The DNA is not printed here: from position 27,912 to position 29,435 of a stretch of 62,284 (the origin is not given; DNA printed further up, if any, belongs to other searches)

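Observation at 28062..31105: WbdD-like coiled-coil methyltransferase coupled to an orphan Wzt with a double beta-module tail: candidate chain-capping and cap-recognition pair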

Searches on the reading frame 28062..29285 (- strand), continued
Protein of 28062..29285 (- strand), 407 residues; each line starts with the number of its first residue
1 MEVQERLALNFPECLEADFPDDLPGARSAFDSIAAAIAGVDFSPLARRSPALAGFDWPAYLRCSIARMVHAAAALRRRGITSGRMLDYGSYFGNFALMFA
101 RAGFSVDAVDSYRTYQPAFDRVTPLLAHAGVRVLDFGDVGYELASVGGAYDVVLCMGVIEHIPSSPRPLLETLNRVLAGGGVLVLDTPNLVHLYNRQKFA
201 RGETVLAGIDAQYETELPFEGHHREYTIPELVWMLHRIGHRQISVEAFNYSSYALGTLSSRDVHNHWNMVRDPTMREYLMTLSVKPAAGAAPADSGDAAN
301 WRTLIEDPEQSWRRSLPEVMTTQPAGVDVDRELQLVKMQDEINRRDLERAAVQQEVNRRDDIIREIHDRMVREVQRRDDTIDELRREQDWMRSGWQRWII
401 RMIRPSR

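Call 37: fold_search(model_id=the predicted structure, library=pdb)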
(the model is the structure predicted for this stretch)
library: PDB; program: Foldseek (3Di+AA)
matches with E <= 10: 1918; with E <= 0.001: 1061
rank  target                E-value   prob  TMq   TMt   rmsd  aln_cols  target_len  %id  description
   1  4htf_A                1.1e-10  1.00  0.38  0.61   5.5       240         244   20  Crystal structure of S-adenosylmethionine-dependent methyltransferase from Escherichia coli in complex with S-adenosyl (released 2012-11-21)
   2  4htf_B                2.5e-10  1.00  0.40  0.63   5.8       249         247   18  Crystal structure of S-adenosylmethionine-dependent methyltransferase from Escherichia coli in complex with S-adenosyl (released 2012-11-21)
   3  4kdc                  3.5e-10  1.00  0.36  0.62   8.5       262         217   18  Crystal Structure of UBIG (released 2014-04-30)
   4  8joz_A                8.2e-10  1.00  0.42  0.64   5.1       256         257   20  Crystal structure of CmoM from E. coli complexed with sinefungin and cellularly expressed tRNA Ser (released 2023-08-30)
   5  3cc8                  3.1e-09  1.00  0.34  0.62   6.9       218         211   15  Crystal structure of a putative methyltransferase (bce_1332) from bacillus cereus atcc 10987 at 1.64 A resolution (released 2008-03-04)
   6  8x8j_A                1.4e-08  1.00  0.34  0.55   6.4       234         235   12  The structure of AbBioc in complex with inhibitor sinefungin (released 2024-11-13)
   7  2r3s_A                1.5e-08  1.00  0.37  0.45  10.5       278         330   14  CRYSTAL STRUCTURE OF A PUTATIVE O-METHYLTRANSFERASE (NPUN_R0239) FROM NOSTOC PUNCTIFORME PCC 73102 AT 2.15 A RESOLUTIO (released 2007-09-11)
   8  2p7h_B                1.6e-08  1.00  0.42  0.71   4.4       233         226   21  Crystal structure of a sam dependent methyl-transferase type 12 family protein (eca1738) from pectobacterium atrosepti (released 2007-04-03)
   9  2p7h_A                1.8e-08  1.00  0.42  0.71   4.2       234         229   21  Crystal structure of a sam dependent methyl-transferase type 12 family protein (eca1738) from pectobacterium atrosepti (released 2007-04-03)
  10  5jgl_A                2.0e-08  1.00  0.33  0.47  11.2       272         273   12  Crystal structure of GtmA in complex with S-Adenosylmethionine (released 2017-03-01)
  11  2p7i_A                2.3e-08  1.00  0.42  0.71   4.4       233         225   21  CRYSTAL STRUCTURE OF a SAM dependent methyl-transferase type 12 family protein (ECA1738) FROM PECTOBACTERIUM ATROSEPTI (released 2007-04-03)
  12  6mro                  2.3e-08  1.00  0.34  0.66   6.0       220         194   20  Crystal structure of methyl transferase from Methanosarcina acetivorans at 1.6 Angstroms resolution, Northeast Structura (released 2018-10-24)
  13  1r74_A                2.4e-08  1.00  0.32  0.45   8.6       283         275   15  Crystal Structure of Human Glycine N-Methyltransferase (released 2004-09-21)
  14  3mcz_B                2.7e-08  1.00  0.35  0.42   6.7       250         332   12  The Structure of an O-methyltransferase family protein from Burkholderia thailandensis. (released 2010-05-26)
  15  5f8c_A                2.7e-08  1.00  0.37  0.42   9.0       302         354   14  Rv2258c-unbound (released 2016-06-29)
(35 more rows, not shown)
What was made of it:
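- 28431..29285 (-): MT1 catalytic core (residues 1-285), with family motifs FPxCL, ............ and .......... Foldseek's nearest matches are generic class I methyltransferases (4htf, 4kdc, 8joz) (call 37).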

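Call 39: search_protein_families(library=pfam, proteins=[L029:525-2492:+, L029:2369-4663:+, L029:4660-7398:+, L029:7395-8207:+, L029:8200-9945:+, L029:9866-10852:+, L029:10877-12697:+, L029:16609-18309:+, L029:18300-20468:+, L029:20404-21606:+], max_evalue=0.001)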
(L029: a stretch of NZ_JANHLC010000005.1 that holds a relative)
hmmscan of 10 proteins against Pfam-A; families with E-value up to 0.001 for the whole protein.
L029:525-2492:+ (655 aa): 4 families
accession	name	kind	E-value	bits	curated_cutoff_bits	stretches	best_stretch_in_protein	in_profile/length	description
PF13692.12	Glyco_trans_1_4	-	6.5e-20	72.3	27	1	449-610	3-140/142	Glycosyl transferases group 1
PF00534.26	Glycos_transf_1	-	3.2e-17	63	26.4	1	435-625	3-171/172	Glycosyl transferases group 1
PF13524.12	Glyco_trans_1_2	-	2.7e-10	40.8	25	1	474-640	10-142/144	Glycosyl transferase-like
PF13579.12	Glyco_trans_4_4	-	1.8e-08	35.3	29.7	1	316-420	60-158/158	Glycosyl transferase 4-like domain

L029:2369-4663:+ (764 aa): 2 families
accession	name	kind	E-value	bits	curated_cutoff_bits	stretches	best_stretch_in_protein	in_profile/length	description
PF07940.18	Hepar_II_III_C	-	6.3e-37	127.8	24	1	504-728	4-227/237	Heparinase II/III-like, C-terminal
PF16889.11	Hepar_II_III_N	-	7.8e-27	94.9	22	1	180-449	81-328/340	Heparinase II/III N-terminus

L029:4660-7398:+ (912 aa): 2 families
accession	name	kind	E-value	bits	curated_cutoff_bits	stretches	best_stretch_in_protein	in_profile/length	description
PF13186.11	SPASM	-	5.4e-12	46.3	21.5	1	784-853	1-67/67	Iron-sulfur cluster-binding domain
PF04055.27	Radical_SAM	-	4e-08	34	29.5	1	224-383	3-166/166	Radical SAM superfamily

L029:7395-8207:+ (270 aa): 2 families
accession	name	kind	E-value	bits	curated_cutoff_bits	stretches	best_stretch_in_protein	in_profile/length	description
PF01061.29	ABC2_membrane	-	2.4e-15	57.1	26.9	1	23-230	3-210/211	ABC-2 type transporter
PF12698.13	ABC2_membrane_3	-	0.00014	21.6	31.6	1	72-255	155-345/347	ABC-2 family transporter protein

L029:8200-9945:+ (581 aa): 1 family
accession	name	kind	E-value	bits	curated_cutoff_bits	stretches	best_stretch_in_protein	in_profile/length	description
PF00005.33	ABC_tran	-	2.8e-21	77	25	1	45-174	2-134/137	ABC transporter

L029:9866-10852:+ (328 aa): 6 families
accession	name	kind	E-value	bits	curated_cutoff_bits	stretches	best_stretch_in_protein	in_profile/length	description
PF13489.12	Methyltransf_23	-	2.3e-18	66.9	27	1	119-280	19-163/164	Methyltransferase domain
PF08242.18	Methyltransf_12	-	5.1e-08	34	30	1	127-219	1-98/98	Methyltransferase domain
PF08241.18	Methyltransf_11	-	9e-08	33.1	21.2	1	127-221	1-95/95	Methyltransferase domain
PF13649.12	Methyltransf_25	-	1.3e-06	29.4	27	1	126-217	1-97/97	Methyltransferase domain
PF02353.26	CMAS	-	1.5e-05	24.9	27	1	116-225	56-168/273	Mycolic acid cyclopropane synthetase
PF08003.17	Methyltransf_9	-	0.0002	20.9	23.8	1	116-223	107-219/315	Protein of unknown function (DUF1698)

L029:10877-12697:+ (606 aa): 6 families
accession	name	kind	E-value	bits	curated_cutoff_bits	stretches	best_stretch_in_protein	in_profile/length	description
PF13489.12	Methyltransf_23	-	5e-26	91.8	27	1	146-302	6-163/164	Methyltransferase domain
PF08241.18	Methyltransf_11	-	1.4e-08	35.7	21.2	1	166-251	1-95/95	Methyltransferase domain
PF08242.18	Methyltransf_12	-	4.4e-08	34.2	30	1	166-249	1-98/98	Methyltransferase domain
PF07021.18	MetW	-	1.6e-07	31.6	21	1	160-241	12-100/193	Methionine biosynthesis protein MetW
PF13847.12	Methyltransf_31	-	1.2e-06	28.7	27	1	161-268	3-126/145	Methyltransferase domain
PF13649.12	Methyltransf_25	-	2e-05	25.6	27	1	166-247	2-97/97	Methyltransferase domain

L029:16609-18309:+ (566 aa): 5 families
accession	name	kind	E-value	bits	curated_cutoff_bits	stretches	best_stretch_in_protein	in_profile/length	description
PF13692.12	Glyco_trans_1_4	-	2e-26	93.4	27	1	377-528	2-141/142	Glycosyl transferases group 1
PF00534.26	Glycos_transf_1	-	5.5e-25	88.3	26.4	1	367-542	5-171/172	Glycosyl transferases group 1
PF13524.12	Glyco_trans_1_2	-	5.5e-12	46.3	25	1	410-558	13-143/144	Glycosyl transferase-like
PF13439.12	Glyco_transf_4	-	1.2e-11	45.4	28.5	1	185-356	1-169/170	Glycosyltransferase Family 4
PF13579.12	Glyco_trans_4_4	-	1.3e-11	45.5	29.7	1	209-352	23-158/158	Glycosyl transferase 4-like domain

L029:18300-20468:+ (722 aa): 2 families
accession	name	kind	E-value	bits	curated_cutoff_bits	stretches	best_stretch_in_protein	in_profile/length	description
PF07940.18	Hepar_II_III_C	-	2.3e-29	103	24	1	495-702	3-222/237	Heparinase II/III-like, C-terminal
PF16889.11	Hepar_II_III_N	-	5.9e-14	52.6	22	1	149-350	92-266/340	Heparinase II/III N-terminus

L029:20404-21606:+ (400 aa): 6 families
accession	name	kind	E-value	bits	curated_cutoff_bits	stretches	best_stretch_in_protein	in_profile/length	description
PF22059.2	GumK_N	-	3.2e-12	47.2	27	1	30-194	5-169/171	Glucuronosyltransferase GumK, N-terminal domain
PF13524.12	Glyco_trans_1_2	-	2e-11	44.4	25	1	256-384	5-126/144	Glycosyl transferase-like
PF13692.12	Glyco_trans_1_4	-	3.2e-11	44.1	27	1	240-371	2-141/142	Glycosyl transferases group 1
PF00534.26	Glycos_transf_1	-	6.2e-07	29.6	26.4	1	278-384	67-170/172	Glycosyl transferases group 1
PF13439.12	Glyco_transf_4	-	1.6e-05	25.4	28.5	1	174-223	118-170/170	Glycosyltransferase Family 4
PF13579.12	Glyco_trans_4_4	-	0.00017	22.4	29.7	0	180-218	118-158/158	Glycosyl transferase 4-like domain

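Call 62: search_protein_families(library=pfam, proteins=[P0096, L029:10877-12697:+], max_evalue=1)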
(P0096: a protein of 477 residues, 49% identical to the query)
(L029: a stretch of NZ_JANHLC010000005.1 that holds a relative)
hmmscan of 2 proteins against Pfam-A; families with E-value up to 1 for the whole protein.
P0096 (477 aa): 10 families
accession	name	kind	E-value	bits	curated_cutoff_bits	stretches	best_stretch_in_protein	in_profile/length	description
PF13489.12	Methyltransf_23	-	1.6e-21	77.2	27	1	77-242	20-162/164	Methyltransferase domain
PF08241.18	Methyltransf_11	-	3.9e-10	40.7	21.2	1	84-184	1-95/95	Methyltransferase domain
PF08242.18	Methyltransf_12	-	3.3e-08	34.6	30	1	84-182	1-98/98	Methyltransferase domain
PF13649.12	Methyltransf_25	-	7.3e-07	30.2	27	1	84-180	2-97/97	Methyltransferase domain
PF13847.12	Methyltransf_31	-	1.7e-05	24.9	27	1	116-197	40-127/145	Methyltransferase domain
PF20922.3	Anamorsin_N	-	2.2e-05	24.6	27.1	1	143-192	46-95/163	Anamorsin, N-terminal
PF03141.22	Methyltransf_29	-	9.6e-05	21.6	23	1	115-191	149-224/506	Putative S-adenosyl-L-methionine-dependent methyltransferase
PF08003.17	Methyltransf_9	-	0.0073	15.8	23.8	1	147-188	181-221/315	Protein of unknown function (DUF1698)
PF16803.11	DRE2_N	-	0.025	15.2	23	1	135-201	37-106/130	Fe-S cluster assembly protein DRE2 N-terminus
PF21771.2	CFAP58_CC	-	0.085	12.3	27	1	332-428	163-253/306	CFAP58 central coiled coil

L029:10877-12697:+ (606 aa): 7 families
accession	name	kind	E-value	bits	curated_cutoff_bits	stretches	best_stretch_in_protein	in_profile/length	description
PF13489.12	Methyltransf_23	-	5e-26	91.8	27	1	146-302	6-163/164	Methyltransferase domain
PF08241.18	Methyltransf_11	-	1.4e-08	35.7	21.2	1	166-251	1-95/95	Methyltransferase domain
PF08242.18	Methyltransf_12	-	4.4e-08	34.2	30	1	166-249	1-98/98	Methyltransferase domain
PF07021.18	MetW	-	1.6e-07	31.6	21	1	160-241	12-100/193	Methionine biosynthesis protein MetW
PF13847.12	Methyltransf_31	-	1.2e-06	28.7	27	1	161-268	3-126/145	Methyltransferase domain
PF13649.12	Methyltransf_25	-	2e-05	25.6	27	1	166-247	2-97/97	Methyltransferase domain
PF12172.15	zf-ChsH2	-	0.97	9.7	23.2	0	92-104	11-23/37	ChsH2, rubredoxin-like zinc ribbon domain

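Call 71: search_solved_structures(query=A3, max_evalue=10, show_alignments=0)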
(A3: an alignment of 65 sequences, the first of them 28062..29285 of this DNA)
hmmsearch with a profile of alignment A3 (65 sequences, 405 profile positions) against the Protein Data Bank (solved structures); distinct sequences matched with E-value up to 10: 115 (the best 60 are shown).
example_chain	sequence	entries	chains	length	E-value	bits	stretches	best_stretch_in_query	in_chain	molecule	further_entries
4kdr_A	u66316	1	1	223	1.1e-07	34.2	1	78-192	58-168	3-demethylubiquinone-9 3-methyltransferase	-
5dpm_A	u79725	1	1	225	1.1e-07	34.2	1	78-192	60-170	Ubiquinone biosynthesis O-methyltransferase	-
4kdc_A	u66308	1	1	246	2e-07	33.4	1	78-191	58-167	3-demethylubiquinone-9 3-methyltransferase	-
2azt_A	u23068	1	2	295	1.7e-06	30.4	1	83-195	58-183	Glycine N-methyltransferase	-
1r74_A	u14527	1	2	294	2.1e-06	30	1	83-195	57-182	Glycine N-methyltransferase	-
12yi_A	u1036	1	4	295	2.1e-06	30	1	83-195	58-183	Glycine N-methyltransferase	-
2i6g_A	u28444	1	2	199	4.3e-06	29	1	74-191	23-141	Putative methyltransferase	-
8gdu_A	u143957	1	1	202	3.5e-05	26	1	76-185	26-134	Methyltransferase domain-containing protein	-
1d2g_A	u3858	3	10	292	6.5e-05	25.1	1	83-195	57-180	GLYCINE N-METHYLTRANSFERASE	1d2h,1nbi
1r8x_A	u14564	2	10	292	6.7e-05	25.1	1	83-195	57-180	glycine N-methyltransferase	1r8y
1bhj_A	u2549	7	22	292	7.3e-05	25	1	83-195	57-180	GLYCINE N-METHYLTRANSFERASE | PROTEIN (GLYCINE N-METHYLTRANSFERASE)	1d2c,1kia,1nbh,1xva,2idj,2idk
3thr_A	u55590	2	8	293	7.3e-05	25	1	83-195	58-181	Glycine N-methyltransferase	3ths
2xva_A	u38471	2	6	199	0.00014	24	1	79-186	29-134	TELLURITE RESISTANCE PROTEIN TEHB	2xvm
4dq0_A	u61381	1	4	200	0.0002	23.5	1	79-186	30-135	Tellurite resistance protein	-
8joz_A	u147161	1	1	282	0.00022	23.4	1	76-187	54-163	tRNA 5-carboxymethoxyuridine methyltransferase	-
4htf_A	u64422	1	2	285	0.00023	23.3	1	76-187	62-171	S-adenosylmethionine-dependent methyltransferase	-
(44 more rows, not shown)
